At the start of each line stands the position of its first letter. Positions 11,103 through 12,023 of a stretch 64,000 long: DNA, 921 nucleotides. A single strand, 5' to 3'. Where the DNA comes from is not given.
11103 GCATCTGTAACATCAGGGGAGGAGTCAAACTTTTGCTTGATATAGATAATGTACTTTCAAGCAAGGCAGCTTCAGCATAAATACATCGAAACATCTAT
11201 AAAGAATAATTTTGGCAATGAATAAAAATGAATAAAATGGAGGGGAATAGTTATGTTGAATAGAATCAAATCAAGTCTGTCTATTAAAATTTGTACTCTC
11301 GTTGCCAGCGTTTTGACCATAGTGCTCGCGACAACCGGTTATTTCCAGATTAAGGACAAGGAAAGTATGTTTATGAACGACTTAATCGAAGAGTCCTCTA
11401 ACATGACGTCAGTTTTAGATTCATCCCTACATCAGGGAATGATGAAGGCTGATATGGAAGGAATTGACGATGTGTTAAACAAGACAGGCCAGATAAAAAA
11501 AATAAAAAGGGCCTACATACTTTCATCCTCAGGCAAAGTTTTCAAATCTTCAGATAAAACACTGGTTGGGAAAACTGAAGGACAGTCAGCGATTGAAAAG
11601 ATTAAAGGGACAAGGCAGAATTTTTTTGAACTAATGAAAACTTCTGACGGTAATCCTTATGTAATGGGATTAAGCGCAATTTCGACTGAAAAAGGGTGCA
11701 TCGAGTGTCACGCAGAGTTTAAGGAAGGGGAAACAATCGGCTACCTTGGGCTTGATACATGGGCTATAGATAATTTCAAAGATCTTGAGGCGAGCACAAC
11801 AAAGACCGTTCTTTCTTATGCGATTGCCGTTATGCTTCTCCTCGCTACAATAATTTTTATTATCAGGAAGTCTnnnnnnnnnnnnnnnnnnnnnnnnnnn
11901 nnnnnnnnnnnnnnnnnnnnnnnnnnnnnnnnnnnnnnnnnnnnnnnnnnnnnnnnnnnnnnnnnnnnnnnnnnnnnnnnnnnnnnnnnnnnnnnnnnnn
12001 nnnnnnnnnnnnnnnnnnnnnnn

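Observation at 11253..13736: Chemoreceptor combining a periplasmic c-type-heme sensor motif with a cytoplasmic CZB zinc-binding domain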

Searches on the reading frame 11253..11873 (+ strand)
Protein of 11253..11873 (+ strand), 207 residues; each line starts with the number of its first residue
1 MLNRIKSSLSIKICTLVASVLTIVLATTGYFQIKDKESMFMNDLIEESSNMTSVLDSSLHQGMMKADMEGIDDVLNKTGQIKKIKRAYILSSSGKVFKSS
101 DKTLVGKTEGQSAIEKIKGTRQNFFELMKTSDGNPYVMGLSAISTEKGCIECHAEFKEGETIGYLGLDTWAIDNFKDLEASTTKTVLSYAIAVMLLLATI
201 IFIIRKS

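Call 7: find_homologous_proteins(query=window:11253-11873:+, max_evalue=0.001)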
Query seq(207 aa): 324 candidates shared short words with the query, none scored E <= 0.001.
